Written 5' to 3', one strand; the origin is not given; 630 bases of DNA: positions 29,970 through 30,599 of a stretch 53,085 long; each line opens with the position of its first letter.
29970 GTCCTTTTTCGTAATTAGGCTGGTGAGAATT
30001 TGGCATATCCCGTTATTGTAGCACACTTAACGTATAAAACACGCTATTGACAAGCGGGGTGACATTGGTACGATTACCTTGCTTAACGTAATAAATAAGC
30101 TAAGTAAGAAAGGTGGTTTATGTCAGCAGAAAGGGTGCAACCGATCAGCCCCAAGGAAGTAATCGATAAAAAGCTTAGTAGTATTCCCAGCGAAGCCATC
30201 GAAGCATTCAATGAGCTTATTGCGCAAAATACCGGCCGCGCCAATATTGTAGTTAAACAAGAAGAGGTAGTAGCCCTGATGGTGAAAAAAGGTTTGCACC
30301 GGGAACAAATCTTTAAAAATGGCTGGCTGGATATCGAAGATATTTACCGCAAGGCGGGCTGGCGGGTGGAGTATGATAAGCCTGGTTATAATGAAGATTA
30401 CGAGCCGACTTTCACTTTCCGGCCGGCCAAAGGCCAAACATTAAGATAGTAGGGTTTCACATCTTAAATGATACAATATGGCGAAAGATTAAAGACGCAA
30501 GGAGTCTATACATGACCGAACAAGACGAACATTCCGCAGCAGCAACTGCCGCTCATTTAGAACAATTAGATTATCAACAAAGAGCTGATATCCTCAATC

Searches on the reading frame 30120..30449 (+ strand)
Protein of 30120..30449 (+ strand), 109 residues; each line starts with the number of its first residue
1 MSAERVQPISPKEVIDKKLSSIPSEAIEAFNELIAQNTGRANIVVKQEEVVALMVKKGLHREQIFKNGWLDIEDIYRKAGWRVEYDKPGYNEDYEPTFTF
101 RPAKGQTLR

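Call 3: search_protein_families(library=pfam, proteins=[window:30120-30449:+], max_evalue=0.01)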
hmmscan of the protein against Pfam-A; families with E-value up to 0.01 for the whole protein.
window:30120-30449:+ (109 aa): 0 families

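Call 4: search_protein_families(library=ncbifam, proteins=[window:30120-30449:+], max_evalue=0.01)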
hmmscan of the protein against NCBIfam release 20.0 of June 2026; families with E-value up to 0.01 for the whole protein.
window:30120-30449:+ (109 aa): 0 families

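Call 6: search_protein_families(library=padloc, proteins=[window:30120-30449:+], max_evalue=0.01)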
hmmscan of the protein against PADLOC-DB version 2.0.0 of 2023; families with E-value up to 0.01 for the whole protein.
window:30120-30449:+ (109 aa): 0 families

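Call 7: search_protein_families(library=phrogs, proteins=[window:30120-30449:+], max_evalue=0.01)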
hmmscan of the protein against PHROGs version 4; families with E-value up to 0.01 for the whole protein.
window:30120-30449:+ (109 aa): 0 families

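Call 22: find_homologous_proteins(query=window:30120-30449:+, max_evalue=0.001)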
Query window:30120-30449:+ (109 aa): 122 proteins with E <= 0.001 among 123 candidates; the best 120 are listed.
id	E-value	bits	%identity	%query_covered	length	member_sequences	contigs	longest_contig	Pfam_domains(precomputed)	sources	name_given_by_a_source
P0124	7.4e-66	236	100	100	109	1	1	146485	-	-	-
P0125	2.4e-41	158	67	95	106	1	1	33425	-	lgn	-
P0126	7.5e-40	153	70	94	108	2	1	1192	-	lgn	-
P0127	1.3e-39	152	67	90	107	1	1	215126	-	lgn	-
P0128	2.0e-37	145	63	95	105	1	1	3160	-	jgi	jgi:hypothetical protein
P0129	2.9e-37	145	63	92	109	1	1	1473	-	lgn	-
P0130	3.4e-37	144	64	97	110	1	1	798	-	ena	-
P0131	3.6e-37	144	60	100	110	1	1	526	-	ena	-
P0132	4.0e-37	144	61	97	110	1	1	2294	-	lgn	-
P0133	1.6e-36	142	63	92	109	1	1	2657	-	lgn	-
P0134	4.3e-36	141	65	92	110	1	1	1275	-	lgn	-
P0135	5.5e-36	140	65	96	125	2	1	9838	-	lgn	-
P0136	3.5e-35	138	60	92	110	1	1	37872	-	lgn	-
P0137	6.4e-34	134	58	95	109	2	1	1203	-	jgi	jgi:hypothetical protein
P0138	6.7e-34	134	59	94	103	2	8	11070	-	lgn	-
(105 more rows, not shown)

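Call 25: search_solved_structures(query=A1, max_evalue=1)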
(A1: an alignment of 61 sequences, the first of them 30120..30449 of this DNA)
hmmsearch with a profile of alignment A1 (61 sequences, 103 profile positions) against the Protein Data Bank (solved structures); distinct sequences matched with E-value up to 1: 3.
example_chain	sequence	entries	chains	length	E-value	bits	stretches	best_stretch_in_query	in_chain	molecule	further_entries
4r5c_A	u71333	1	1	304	0.17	15.5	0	12-54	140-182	Leucine rich repeat protein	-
9qgg_A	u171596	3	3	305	0.33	14.5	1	39-99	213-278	BIR repeat containing ubiquitin-conjugating enzyme, isoform B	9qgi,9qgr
4r6j_A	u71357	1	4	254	0.72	13.4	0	13-53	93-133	Lucine rich repeats DLRR_H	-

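Call 26: find_related_loci(query=A1, collection=genome_contigs, flank=6000)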
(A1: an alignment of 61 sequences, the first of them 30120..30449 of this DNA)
Query A1 (109 aa) in genome_contigs; peptide patterns used: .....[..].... (x = any residue, [..] = any of these).
75 stretches matched a pattern; 41 encode a relative of the query (tblastn E <= 1e-3); 41 distinct loci.
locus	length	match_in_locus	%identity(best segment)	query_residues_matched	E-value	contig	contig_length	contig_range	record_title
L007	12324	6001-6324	65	1-105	8e-42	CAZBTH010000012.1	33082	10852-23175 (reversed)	MAG TPA_asm: uncultured Gammaproteobacteria bacterium isolate SRP062349_co2_276 genome assembly, contig: NODE_752_length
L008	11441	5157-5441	62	6-100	1e-36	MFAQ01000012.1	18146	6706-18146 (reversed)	MAG: Candidatus Collierbacteria bacterium RIFOXYD1_FULL_40_9 rifoxyd1_full_scaffold_2381, whole genome shotgun sequence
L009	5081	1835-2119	62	6-100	7e-37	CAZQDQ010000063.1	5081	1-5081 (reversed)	MAG TPA_asm: uncultured Pseudomonadales bacterium isolate SRP192515_co1_369 genome assembly, contig: NODE_17888_length_5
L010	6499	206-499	59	3-100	4e-36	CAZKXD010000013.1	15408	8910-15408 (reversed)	MAG TPA_asm: uncultured Candidatus Saccharibacteria bacterium isolate binchicken_co251_982 genome assembly, contig: NODE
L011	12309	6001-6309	53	1-103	6e-36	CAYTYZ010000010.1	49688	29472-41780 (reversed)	MAG TPA_asm: uncultured Gammaproteobacteria bacterium isolate SRP170004_co1_231 genome assembly, contig: NODE_835_length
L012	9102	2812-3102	57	5-101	2e-35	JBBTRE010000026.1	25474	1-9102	MAG: Patescibacteria group bacterium isolate H41-bin011_1 H41_bin011_1_000000000026, whole genome shotgun sequence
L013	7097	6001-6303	54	1-101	1e-34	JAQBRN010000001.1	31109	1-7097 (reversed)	MAG: Parcubacteria group bacterium isolate RYN_400 scaffold_1910232, whole genome shotgun sequence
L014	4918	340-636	55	6-104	5e-34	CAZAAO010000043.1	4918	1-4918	MAG TPA_asm: uncultured Candidatus Saccharibacteria bacterium isolate SRP278252_co2_119 genome assembly, contig: NODE_37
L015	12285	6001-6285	54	7-101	2e-33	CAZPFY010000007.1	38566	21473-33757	MAG TPA_asm: uncultured Pseudomonadales bacterium isolate SRP062349_co1_292 genome assembly, contig: NODE_111_length_385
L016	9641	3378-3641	60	7-94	2e-33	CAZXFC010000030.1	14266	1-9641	MAG TPA_asm: uncultured Candidatus Saccharibacteria bacterium isolate SRP269290_co1_801 genome assembly, contig: NODE_59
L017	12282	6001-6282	56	7-100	3e-33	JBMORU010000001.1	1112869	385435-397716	MAG: Patescibacteria group bacterium isolate Betzabe_MAG188 MAG188_1, whole genome shotgun sequence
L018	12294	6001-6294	51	3-100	2e-33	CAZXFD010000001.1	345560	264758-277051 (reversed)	MAG TPA_asm: uncultured Gammaproteobacteria bacterium isolate SRP220891_co4_301 genome assembly, contig: NODE_14_length_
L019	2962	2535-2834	55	5-105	6e-33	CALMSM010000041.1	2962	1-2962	MAG TPA_asm: uncultured Candidatus Saccharibacteria bacterium isolate SRR6158316_bin.85_CONCOCT_v1.1_MAG genome assembly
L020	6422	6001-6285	55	6-100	1e-32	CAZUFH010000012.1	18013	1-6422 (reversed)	MAG TPA_asm: uncultured Pseudomonadales bacterium isolate SRP050083_co2_371 genome assembly, contig: NODE_2163_length_18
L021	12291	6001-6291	51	5-101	2e-32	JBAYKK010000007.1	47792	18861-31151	MAG: Candidatus Paceibacterota bacterium isolate SO_2016_GW1_78 scaffold01413_OW334_2016, whole genome shotgun sequence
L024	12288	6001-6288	52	5-100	2e-30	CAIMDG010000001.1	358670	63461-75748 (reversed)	uncultured bacterium isolate KTt_bin-0975 genome assembly, contig: bin-0975:1/3, whole genome shotgun sequence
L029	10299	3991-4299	48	2-104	7e-29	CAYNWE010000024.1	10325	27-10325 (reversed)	MAG TPA_asm: uncultured Candidatus Saccharibacteria bacterium isolate binchicken_co328_38 genome assembly, contig: NODE_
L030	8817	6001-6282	51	7-100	5e-29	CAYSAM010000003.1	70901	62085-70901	MAG TPA_asm: uncultured Pseudomonadales bacterium isolate SRP286056_co2_591 genome assembly, contig: NODE_371_length_709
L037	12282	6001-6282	47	7-100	3e-26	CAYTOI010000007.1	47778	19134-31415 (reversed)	MAG TPA_asm: uncultured Pseudomonadales bacterium isolate SRP278252_co2_194 genome assembly, contig: NODE_1248_length_47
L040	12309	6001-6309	45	1-104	4e-25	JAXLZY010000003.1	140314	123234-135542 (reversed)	MAG: Candidatus Saccharimonadales bacterium isolate STL-PAT14 C2.246.fa-3, whole genome shotgun sequence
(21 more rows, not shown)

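Call 32: predict_structure(alignment_id=A1)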
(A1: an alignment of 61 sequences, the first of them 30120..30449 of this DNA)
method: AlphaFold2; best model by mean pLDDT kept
length: 109 residues; sequences in the alignment: 61
mean_pLDDT: 90.8   pTM: 0.78
mean pLDDT of the five models: 90.8, 89.3, 88.6, 88.1, 85.7
residues with pLDDT >= 90: 79; 70-90: 24; 50-70: 5; < 50: 1
segments of 3 or more residues with pLDDT < 50: none
pLDDT, mean of each block of 10 residues (from residue 1): 79 91 97 91 95 98 96 95 92 91 74
secondary structure, 60 per line:
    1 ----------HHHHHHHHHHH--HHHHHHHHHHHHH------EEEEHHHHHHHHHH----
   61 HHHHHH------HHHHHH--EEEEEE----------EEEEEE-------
elements in order: H11-21 H24-36 E43-46 H47-56 H61-66 H73-78 E81-86 E97-102

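Call 37: fold_search(model_id=the predicted structure, library=pdb)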
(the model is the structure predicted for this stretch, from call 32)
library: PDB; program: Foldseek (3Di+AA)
matches with E <= 10: 560; with E <= 0.001: 0
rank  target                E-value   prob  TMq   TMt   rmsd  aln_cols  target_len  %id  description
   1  9yzm_C                4.6e-02  0.97  0.48  0.28   3.8        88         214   15  Isoreticular co-crystal 1 with asymmetrical expanded duplex (31mer) containing insert sequence CTAATTAGGC and loaded w (released 2026-02-18)
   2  1zga                  4.6e-02  0.89  0.42  0.17   5.1        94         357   15  Crystal structure of isoflavanone 4'-O-methyltransferase complexed with (+)-6a-hydroxymaackiain (released 2006-08-01)
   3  9yzu_C                6.4e-02  0.94  0.47  0.27   3.9        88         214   14  Isoreticular co-crystal 1 with asymmetrical expanded duplex (31mer) containing insert sequence ATGAGTCATA and loaded w (released 2026-02-18)
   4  1zgj                  6.9e-02  0.75  0.39  0.16   5.4        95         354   15  Crystal structure of isoflavanone 4'-O-methyltransferase complexed with (+)-pisatin (released 2006-08-01)
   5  9yzl_C                7.3e-02  0.92  0.46  0.27   4.1        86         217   15  Isoreticular co-crystal of Replication Initiator Protein REPE54 and asymmetrical expanded duplex (31mer) containing th (released 2026-02-18)
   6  7u7o_C                7.3e-02  0.91  0.48  0.28   4.0        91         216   15  Isoreticular, interpenetrating co-crystal of Replication Initiator Protein REPE54 and symmetrical expanded duplex (31m (released 2023-03-29)
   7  7dg2_A                7.8e-02  0.89  0.46  0.25   4.2        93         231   12  Nse1-Nse3-Nse4 complex (released 2021-05-26)
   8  7nvr_W                7.8e-02  0.66  0.36  0.23   8.7        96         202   10  Human Mediator with RNA Polymerase II Pre-initiation complex (released 2021-05-05)
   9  2z9o_A                8.4e-02  0.87  0.52  0.29  10.7       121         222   13  Crystal structure of the dimeric form of RepE in complex with the repE operator DNA (released 2007-11-27)
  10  8tiw_C                9.5e-02  0.87  0.46  0.27   4.0        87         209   16  Isoreticular, interpenetrating co-crystal of Replication Initiator Protein REPE54 and symmetrical expanded duplex (31m (released 2023-08-02)
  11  5loe_B                9.5e-02  0.75  0.41  0.22   5.0        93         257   18  Structure of full length Cody from Bacillus subtilis in complex with Ile (released 2017-01-11)
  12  9tvu_N                1.0e-01  0.18  0.24  0.22  14.5       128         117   10  Structure of the Chlamydomonas reinhardtii chlororibosome (released 2026-02-18)
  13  1zg3                  1.1e-01  0.69  0.40  0.16   5.4        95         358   15  Crystal structure of the isoflavanone 4'-O-methyltransferase complexed with SAH and 2,7,4'-trihydroxyisoflavanone (released 2006-08-01)
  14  8d86_C                1.2e-01  0.82  0.46  0.27   4.1        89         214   15  Isoreticular, interpenetrating co-crystal of Replication Initiator Protein REPE54 and symmetrical expanded duplex (31m (released 2023-06-28)
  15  9yzc_C                1.2e-01  0.72  0.42  0.24   5.2        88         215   15  Isoreticular co-crystal 1 with asymmetrical expanded duplex (31mer) containing insert sequence CGCGCGCGCG (released 2026-02-18)
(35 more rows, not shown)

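Call 65: fold_search(model_id=the predicted structure, library=viral)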
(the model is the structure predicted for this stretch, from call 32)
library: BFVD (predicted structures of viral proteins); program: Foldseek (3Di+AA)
matches with E <= 10: 957; with E <= 0.001: 1
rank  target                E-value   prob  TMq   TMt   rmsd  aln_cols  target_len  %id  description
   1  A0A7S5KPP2            2.8e-11  1.00  0.83  0.88   1.5       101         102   44  (no name in the UniProt tables at hand)
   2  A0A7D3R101            3.1e-03  0.97  0.39  0.24  12.0       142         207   18  Zinc finger C3HC4-type protein [Fadolivirus FV1/VV64]
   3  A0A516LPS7            3.8e-03  0.99  0.42  0.44  14.9       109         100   14  (no name in the UniProt tables at hand)
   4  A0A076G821            4.6e-03  0.96  0.37  0.20  11.5       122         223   19  Uncharacterized protein [Bacillus phage Bobb]
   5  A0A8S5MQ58            5.3e-03  1.00  0.46  0.54   5.4        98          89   15  Uncharacterized protein [Podoviridae sp. ctUS21]
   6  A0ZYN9                5.3e-03  0.99  0.49  0.26   8.4       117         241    9  Uncharacterized protein [Halorubrum virus BJ1]
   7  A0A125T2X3            7.8e-03  0.98  0.45  0.50   7.3       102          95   15  (no name in the UniProt tables at hand)
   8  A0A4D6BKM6            8.3e-03  0.98  0.44  0.47   8.3       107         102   14  (no name in the UniProt tables at hand)
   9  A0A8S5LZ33            8.9e-03  0.99  0.52  0.15   4.3        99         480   11  Replicative DNA helicase [Siphoviridae sp. ctCsv15]
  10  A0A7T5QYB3            1.1e-02  0.97  0.41  0.38   7.8        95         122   14  (no name in the UniProt tables at hand)
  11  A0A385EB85            1.2e-02  0.96  0.42  0.36   5.1       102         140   12  Uncharacterized protein [Caulobacter phage CcrPW]
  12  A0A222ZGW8            1.2e-02  0.94  0.42  0.19  15.8       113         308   13  (no name in the UniProt tables at hand)
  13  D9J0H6                1.3e-02  0.97  0.45  0.19   7.1       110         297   14  Gp29 [Brochothrix phage A9]
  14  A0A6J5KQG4            1.5e-02  0.90  0.41  0.18   7.4       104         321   16  Helix-turn-helix domain containing protein [uncultured Caudovirales phage]
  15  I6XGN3                1.8e-02  0.97  0.45  0.53   7.9       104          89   12  Uncharacterized protein [Aeromonas phage CC2]
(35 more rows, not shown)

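Call 66: search_dna_similar(query=window:30120-30449:+, collection=phages, mode=protein, max_evalue=0.001, max_rows=20)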
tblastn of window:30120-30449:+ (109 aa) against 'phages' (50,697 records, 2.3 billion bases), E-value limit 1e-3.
Records with a match: 5; places in all: 5; records where one place covers at least 80% of the query: 5.
Best place of each record, by identity: <60% 5.
By first word of the organism name: Ruegeria 2; Roseobacter 1; Bacteriophage 1; Phaeobacter 1.
By host as written in the record: Ruegeria pomeroyi DSS-3 3; - 1; Phaeobacter inhibens DSM 17395 1.
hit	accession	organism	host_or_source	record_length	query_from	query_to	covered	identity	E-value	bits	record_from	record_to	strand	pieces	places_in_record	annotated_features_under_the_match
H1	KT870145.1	Roseobacter phage DSS3P8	Ruegeria pomeroyi DSS-3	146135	2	103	94%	48.1%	4e-24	100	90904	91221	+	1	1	hypothetical protein | NadM family nicotinamide-nucleotide adenylyltransferase / ADP-ribose ...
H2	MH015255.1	Ruegeria phage vB_RpoS-V10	Ruegeria pomeroyi DSS-3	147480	2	103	94%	48.1%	4e-24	100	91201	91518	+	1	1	hypothetical protein | bifunctional nicotinamide mononucleotide adenylyltransferase/ ...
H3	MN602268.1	Bacteriophage DSS3_MAL1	-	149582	8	103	88%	44.4%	7e-20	88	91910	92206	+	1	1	hypothetical protein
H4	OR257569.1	Ruegeria phage RpAliso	Ruegeria pomeroyi DSS-3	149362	6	103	90%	43.0%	6e-21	91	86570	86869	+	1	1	hypothetical protein | bifunctional nicotinamide mononucleotide adenylyltransferase/ ...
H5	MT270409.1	Phaeobacter phage MD18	Phaeobacter inhibens DSM 17395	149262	6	100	87%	38.5%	4e-19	86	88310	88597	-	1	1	hypothetical protein | nicotinamide-nucleotide adenylyltransferase, NadM family / ADP-ribose ...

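Call 67: search_protein_families(library=pfam, alignment_id=A4, max_evalue=0.001)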
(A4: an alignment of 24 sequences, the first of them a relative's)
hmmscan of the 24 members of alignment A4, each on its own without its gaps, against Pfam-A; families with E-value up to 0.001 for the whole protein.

A. member 1, L008:4518-5057:- (179 aa): 2 families
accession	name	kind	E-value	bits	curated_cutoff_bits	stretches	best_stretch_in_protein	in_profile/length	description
PF01464.25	SLT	-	1.7e-05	24.8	21.3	1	92-168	3-78/117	Transglycosylase SLT domain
PF06737.19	Transglycosylas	-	0.00034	21.6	27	1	108-177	9-77/77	Transglycosylase-like domain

B. families by the number of members that match (of 24 scanned): 23 families
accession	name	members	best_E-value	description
PF01978.25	TrmB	4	1.1e-11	Sugar-specific transcriptional regulator TrmB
PF00293.34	NUDIX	2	4.4e-13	NUDIX domain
PF01464.25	SLT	2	1.7e-05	Transglycosylase SLT domain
PF00122.25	E1-E2_ATPase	1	5.6e-43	E1-E2 ATPase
PF00702.32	Hydrolase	1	1e-18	haloacid dehalogenase-like hydrolase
PF00583.31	Acetyltransf_1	1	5.4e-17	Acetyltransferase (GNAT) family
PF13508.13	Acetyltransf_7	1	4.9e-14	Acetyltransferase (GNAT) domain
PF04545.22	Sigma70_r4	1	1.7e-12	Sigma-70, region 4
PF13673.13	Acetyltransf_10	1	5.5e-12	Acetyltransferase (GNAT) domain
PF01931.24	NTPase_I-T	1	7.1e-12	Protein of unknown function DUF84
PF05066.19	HARE-HTH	1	1.7e-09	HB1, ASXL, restriction endonuclease HTH domain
PF08445.16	FR47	1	1.2e-06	FR47-like protein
PF09339.16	HTH_IclR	1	1.1e-05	IclR helix-turn-helix domain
PF01553.26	Acyltransferase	1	1.4e-05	Acyltransferase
PF14815.12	NUDIX_4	1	2.8e-05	NUDIX domain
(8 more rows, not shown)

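Call 68: get_annotated_region(hit=H1, flank=5000)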
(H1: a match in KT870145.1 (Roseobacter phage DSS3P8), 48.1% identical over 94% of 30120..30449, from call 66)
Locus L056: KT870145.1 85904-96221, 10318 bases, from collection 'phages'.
description: Roseobacter phage DSS3P8, complete genome.
organism: Roseobacter phage DSS3P8 (NCBI taxid 1735562)
taxonomy: Viruses; Duplodnaviria; Heunggongvirae; Uroviricota; Caudoviricetes
host: Ruegeria pomeroyi DSS-3; source: -; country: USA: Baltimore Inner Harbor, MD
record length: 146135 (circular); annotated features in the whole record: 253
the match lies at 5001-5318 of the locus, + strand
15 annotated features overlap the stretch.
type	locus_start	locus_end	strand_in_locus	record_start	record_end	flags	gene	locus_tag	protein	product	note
CDS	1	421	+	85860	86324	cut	-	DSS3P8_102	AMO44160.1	hypothetical protein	gp102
CDS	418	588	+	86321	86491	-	-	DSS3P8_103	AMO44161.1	hypothetical protein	gp103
CDS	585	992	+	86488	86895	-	-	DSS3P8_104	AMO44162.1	cell wall hydrolase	gp104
CDS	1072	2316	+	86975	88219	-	-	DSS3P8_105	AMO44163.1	RNA ligase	gp105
CDS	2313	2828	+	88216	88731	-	-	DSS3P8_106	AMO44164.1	hypothetical protein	gp106; hhypothetical protein, NK superfamily, AAA domain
CDS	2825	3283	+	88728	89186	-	-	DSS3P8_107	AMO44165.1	proteasome subunit beta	gp107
CDS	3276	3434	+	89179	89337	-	-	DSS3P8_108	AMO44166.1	hypothetical protein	gp108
CDS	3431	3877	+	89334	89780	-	-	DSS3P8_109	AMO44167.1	hypothetical protein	gp109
CDS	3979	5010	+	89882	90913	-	-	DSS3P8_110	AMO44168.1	NadM family nicotinamide-nucleotide adenylyltransferase / ADP-ribose pyrophosphatase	gp110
CDS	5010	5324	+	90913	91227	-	-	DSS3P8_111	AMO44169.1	hypothetical protein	gp111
CDS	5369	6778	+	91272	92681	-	-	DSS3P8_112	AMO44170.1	nicotinamide phosphoribosyltransferase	gp112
CDS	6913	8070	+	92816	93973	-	-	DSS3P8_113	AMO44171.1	DNA ligase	gp113; DNA ligase (ATP)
CDS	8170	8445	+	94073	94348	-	-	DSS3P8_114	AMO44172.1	hypothetical protein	gp114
CDS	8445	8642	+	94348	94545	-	-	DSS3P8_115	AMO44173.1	hypothetical protein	gp115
CDS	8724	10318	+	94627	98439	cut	-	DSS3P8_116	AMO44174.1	hypothetical protein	gp116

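Call 69: get_annotated_region(hit=H5, flank=5000)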
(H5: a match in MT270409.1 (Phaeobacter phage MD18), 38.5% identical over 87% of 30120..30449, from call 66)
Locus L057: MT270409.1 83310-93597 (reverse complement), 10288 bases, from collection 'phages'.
description: Phaeobacter phage MD18, complete genome.
organism: Phaeobacter phage MD18 (NCBI taxid 2723761)
taxonomy: Viruses; Duplodnaviria; Heunggongvirae; Uroviricota; Caudoviricetes
host: Phaeobacter inhibens DSM 17395; source: -; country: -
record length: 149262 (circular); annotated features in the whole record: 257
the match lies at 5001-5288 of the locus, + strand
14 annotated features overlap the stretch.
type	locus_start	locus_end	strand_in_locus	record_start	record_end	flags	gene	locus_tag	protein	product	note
CDS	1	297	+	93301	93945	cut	-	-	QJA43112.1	hypothetical protein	-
CDS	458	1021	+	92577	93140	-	-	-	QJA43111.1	hypothetical protein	-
CDS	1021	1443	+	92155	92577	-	-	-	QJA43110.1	hypothetical protein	-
CDS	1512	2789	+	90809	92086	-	-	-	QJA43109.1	hypothetical protein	-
CDS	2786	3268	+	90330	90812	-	-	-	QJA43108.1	hypothetical protein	-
CDS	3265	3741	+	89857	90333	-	-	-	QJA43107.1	hypothetical protein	-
CDS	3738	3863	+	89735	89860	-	-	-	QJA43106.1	hypothetical protein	-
CDS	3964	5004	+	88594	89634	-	-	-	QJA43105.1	nicotinamide-nucleotide adenylyltransferase, NadM family / ADP-ribose pyrophosphatase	-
CDS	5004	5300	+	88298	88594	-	-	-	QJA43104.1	hypothetical protein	-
CDS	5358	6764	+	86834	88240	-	-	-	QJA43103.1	nicotinamide phosphoribosyltransferase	-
CDS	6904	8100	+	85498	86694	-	-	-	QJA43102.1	hypothetical protein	-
CDS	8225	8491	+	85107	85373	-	-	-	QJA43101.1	hypothetical protein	-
CDS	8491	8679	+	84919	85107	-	-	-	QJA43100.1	hypothetical protein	-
CDS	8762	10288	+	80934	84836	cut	-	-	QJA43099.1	hypothetical protein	-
